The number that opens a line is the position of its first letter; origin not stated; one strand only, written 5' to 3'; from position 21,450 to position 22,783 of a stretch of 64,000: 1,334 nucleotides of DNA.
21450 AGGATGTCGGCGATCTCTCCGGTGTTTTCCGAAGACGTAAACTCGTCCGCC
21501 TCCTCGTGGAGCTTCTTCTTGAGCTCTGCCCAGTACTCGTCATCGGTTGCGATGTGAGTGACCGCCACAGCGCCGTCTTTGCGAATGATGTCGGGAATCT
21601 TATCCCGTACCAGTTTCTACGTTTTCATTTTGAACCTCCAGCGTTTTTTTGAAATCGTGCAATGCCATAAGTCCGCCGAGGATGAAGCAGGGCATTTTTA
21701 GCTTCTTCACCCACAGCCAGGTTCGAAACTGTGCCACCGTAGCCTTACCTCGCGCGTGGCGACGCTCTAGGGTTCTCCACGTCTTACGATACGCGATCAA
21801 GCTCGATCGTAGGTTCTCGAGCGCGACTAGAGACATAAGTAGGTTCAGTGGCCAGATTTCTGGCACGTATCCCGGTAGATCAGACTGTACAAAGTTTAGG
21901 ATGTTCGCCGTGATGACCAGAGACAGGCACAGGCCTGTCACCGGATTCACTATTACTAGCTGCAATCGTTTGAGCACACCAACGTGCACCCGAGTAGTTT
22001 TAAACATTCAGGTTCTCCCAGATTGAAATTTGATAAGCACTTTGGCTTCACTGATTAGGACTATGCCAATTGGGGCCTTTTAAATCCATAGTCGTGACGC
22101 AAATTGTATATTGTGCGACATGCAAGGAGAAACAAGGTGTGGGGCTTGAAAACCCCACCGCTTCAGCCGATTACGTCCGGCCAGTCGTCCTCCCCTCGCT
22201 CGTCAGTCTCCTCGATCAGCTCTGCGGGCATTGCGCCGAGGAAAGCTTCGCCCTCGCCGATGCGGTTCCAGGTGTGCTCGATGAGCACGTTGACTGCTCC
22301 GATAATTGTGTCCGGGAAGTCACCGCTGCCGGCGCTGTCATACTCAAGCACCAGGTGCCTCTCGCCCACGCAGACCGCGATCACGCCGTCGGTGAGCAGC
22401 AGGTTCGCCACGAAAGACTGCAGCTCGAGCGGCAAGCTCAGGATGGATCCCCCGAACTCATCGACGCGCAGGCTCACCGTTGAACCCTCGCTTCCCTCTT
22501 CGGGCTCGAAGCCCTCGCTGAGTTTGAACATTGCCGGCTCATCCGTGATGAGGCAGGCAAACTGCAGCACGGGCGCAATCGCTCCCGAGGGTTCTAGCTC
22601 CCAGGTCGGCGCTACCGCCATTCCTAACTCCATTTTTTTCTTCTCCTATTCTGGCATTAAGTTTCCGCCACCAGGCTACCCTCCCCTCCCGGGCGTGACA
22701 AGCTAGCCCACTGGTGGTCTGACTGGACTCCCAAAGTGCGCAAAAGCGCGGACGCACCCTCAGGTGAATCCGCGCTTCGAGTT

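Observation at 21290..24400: Low-GC island between rarA and rpmA with MazG-like, acidic, secreted lysozyme-like and PD-(D/E)XK nuclease genes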

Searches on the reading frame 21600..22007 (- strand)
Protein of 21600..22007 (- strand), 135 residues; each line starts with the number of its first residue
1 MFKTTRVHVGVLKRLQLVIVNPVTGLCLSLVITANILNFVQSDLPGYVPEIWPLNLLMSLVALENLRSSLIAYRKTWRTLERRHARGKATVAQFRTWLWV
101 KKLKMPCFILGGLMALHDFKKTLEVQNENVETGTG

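Call 3: search_protein_families(library=pfam, proteins=[window:21600-22007:-], max_evalue=1)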
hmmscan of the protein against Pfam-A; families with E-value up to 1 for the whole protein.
window:21600-22007:- (135 aa): 0 families

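Call 7: search_protein_families(library=phrogs, proteins=[window:21600-22007:-], max_evalue=1)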
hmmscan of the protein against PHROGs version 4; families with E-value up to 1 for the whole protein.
window:21600-22007:- (135 aa): 3 families
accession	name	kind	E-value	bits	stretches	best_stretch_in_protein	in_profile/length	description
phrog_2381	-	unknown function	0.0082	16.8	1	59-88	28-57/60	-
phrog_9716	-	unknown function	0.14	13.1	1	17-89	25-99/197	-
phrog_30427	-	unknown function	0.44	11.8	1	46-102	34-91/101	-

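Call 8: search_protein_families(library=ncbifam, proteins=[window:21600-22007:-], max_evalue=1)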
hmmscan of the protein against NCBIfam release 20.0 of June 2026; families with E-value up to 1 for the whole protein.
window:21600-22007:- (135 aa): 0 families

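Call 9: search_protein_families(library=padloc, proteins=[window:21600-22007:-], max_evalue=1)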
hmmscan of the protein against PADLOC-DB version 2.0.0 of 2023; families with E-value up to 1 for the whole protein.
window:21600-22007:- (135 aa): 0 families

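Call 36: search_protein_representatives(protein=window:21600-22007:-)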
Query: 135 residues. Proteins with E-value up to 0.001 (for the whole library): 5; up to 1e-10: 2; up to 1e-30: 1. The best 5 are listed.
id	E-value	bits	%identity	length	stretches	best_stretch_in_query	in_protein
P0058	2.4e-84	296.2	100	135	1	1-135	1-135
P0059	1.7e-13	66.9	32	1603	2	91-122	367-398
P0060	2.3e-08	50.4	31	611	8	93-114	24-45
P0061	3.2e-08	49.9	-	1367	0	-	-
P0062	9.6e-04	35.4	21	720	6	81-118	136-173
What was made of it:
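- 21600..22007 (-): TM135: a small basic membrane protein (pI 10.2) with two predicted N-terminal helices and a K/R-rich C-terminal half. It has a GGGAG SD and overlaps the MazG start by 29 nt. No homologue was found outside the clade among 1.84 billion representative proteins (call 36).
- Tried and rejected: TM135: the search of 1.84 billion representatives found only the protein itself plus spurious repeat hits (call 36).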

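Call 37: find_encoding_contigs(protein=window:21600-22007:-, flank=3000, max_places=8)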
Protein window:21600-22007:- (135 aa): no gene with exactly this product is on record in the collection.
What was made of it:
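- Tried and rejected: The exact-sequence contig look-up found nothing (call 37).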

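Call 89: search_solved_structures(query=A3, max_evalue=10)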
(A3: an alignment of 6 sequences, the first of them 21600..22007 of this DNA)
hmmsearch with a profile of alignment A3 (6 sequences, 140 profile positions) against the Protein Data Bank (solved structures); distinct sequences matched with E-value up to 10: 5.
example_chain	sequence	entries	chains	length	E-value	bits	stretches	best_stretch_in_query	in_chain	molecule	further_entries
7p64_J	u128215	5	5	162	0.15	15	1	18-77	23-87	NADH-quinone oxidoreductase subunit J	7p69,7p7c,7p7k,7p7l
7p61_J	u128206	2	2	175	0.19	14.7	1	18-77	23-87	NADH-quinone oxidoreductase subunit J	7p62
3rko_J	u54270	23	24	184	0.22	14.4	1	18-77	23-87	NADH-QUINONE OXIDOREDUCTASE SUBUNIT J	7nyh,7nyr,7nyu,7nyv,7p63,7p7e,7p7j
4x5m_A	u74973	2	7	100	1.3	12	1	23-66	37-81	Uncharacterized protein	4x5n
5xsy_A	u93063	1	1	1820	8.9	9.2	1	10-62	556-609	Sodium channel protein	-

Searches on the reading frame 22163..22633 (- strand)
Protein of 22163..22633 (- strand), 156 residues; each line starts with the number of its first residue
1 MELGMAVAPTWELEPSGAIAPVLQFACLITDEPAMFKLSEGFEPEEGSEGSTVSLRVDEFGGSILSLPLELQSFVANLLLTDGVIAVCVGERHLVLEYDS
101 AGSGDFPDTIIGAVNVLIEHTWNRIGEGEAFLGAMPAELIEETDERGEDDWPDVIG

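Call 3: search_protein_families(library=pfam, proteins=[window:22163-22633:-], max_evalue=1)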
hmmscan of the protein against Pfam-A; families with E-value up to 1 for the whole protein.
window:22163-22633:- (156 aa): 0 families

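Call 7: search_protein_families(library=phrogs, proteins=[window:22163-22633:-], max_evalue=1)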
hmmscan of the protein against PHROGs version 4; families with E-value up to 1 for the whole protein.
window:22163-22633:- (156 aa): 0 families

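Call 8: search_protein_families(library=ncbifam, proteins=[window:22163-22633:-], max_evalue=1)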
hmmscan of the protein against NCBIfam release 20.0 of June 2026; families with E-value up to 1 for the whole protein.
window:22163-22633:- (156 aa): 0 families

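Call 9: search_protein_families(library=padloc, proteins=[window:22163-22633:-], max_evalue=1)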
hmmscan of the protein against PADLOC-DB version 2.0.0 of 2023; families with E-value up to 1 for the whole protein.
window:22163-22633:- (156 aa): 0 families

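Call 29: find_homologous_proteins(query=window:22163-22633:-, max_evalue=0.01)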
Query window:22163-22633:- (156 aa): 2 proteins with E <= 0.01 among 54 candidates.
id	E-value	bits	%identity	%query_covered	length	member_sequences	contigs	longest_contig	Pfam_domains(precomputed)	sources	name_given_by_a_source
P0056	2.6e-95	335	99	100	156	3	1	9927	-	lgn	-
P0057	1.8e-23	101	43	100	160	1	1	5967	-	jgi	jgi:hypothetical protein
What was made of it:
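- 22163..22633 (-): acid156: a strongly acidic protein (pI 4.05) with no N-terminal hydrophobic segment and an AGGAG SD. It diverges fast, and the C-terminal motif (E/D)(E/D)WP(D/R)xI is conserved. Only 2 hits among 5.8 billion proteins (call 29).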

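Call 39: find_encoding_contigs(protein=P0057, flank=6000, max_places=2)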
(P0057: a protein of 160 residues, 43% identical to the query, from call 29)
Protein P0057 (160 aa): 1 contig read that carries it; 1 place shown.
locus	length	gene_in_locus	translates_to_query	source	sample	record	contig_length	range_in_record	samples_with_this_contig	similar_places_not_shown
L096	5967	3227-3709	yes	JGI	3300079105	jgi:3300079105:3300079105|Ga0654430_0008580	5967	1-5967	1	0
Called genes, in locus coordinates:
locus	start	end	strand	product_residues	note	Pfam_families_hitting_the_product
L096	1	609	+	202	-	?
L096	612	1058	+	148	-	PF01281:Ribosomal_L9_N, PF03948:Ribosomal_L9_C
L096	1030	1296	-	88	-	PF01016:Ribosomal_L27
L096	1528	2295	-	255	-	-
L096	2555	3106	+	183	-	-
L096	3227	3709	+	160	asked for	-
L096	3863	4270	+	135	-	-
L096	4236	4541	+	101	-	-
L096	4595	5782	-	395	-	PF05496:RuvB_N, PF13191:AAA_16 (faint), PF13401:AAA_22 (faint), PF00004:AAA, PF07728:AAA_5 (faint), PF16193:AAA_assoc_2, PF12002:MgsA_C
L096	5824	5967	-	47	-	?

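Call 67: predict_structure(alignment_id=A5)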
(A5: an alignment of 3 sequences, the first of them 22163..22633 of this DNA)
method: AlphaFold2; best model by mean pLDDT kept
length: 156 residues; sequences in the alignment: 3
mean_pLDDT: 48.3   pTM: 0.37
mean pLDDT of the five models: 48.3, 42.1, 40.3, 39.2, 37.5
residues with pLDDT >= 90: 0; 70-90: 0; 50-70: 63; < 50: 93
segments of 3 or more residues with pLDDT < 50: 1-54, 56-62, 102-104, 127-148, 150-156
pLDDT, mean of each block of 10 residues (from residue 1): 30 38 40 43 40 44 54 64 60 61 55 65 53 36 44 44
secondary structure, 60 per line:
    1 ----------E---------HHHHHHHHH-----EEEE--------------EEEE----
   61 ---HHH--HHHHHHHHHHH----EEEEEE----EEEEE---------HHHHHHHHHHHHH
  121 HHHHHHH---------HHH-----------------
elements in order: H21-29 E35-38 E53-56 H69-79 E84-89 E94-98 H108-127
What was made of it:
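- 22163..22633 (-): The AF2 model is poor, pLDDT 48 (call 67).
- Tried and rejected: The model has pLDDT 48 (call 67), so no fold search was run on it.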

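Call 90: search_solved_structures(query=A4, max_evalue=10)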
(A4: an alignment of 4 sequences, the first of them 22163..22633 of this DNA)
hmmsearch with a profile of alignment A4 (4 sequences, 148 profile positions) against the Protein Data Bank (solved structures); distinct sequences matched with E-value up to 10: 3.
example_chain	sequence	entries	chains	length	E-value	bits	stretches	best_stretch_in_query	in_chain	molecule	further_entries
9hu3_A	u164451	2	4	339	0.98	13.2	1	3-67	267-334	DNA ligase (NAD(+))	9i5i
8gf5_X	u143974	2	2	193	1.2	12.9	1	36-93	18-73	Methyl coenzyme M reductase, subunit D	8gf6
7d3u_G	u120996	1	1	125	1.2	12.9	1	8-36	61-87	Monovalent Na+/H+ antiporter subunit G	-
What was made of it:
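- Tried and rejected: PDB profile searches for the TM and acidic families returned only chance-level hits (calls 89, 90).
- No Pfam, PADLOC or PDB similarity to known immunity proteins (calls 3, 9, 90).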
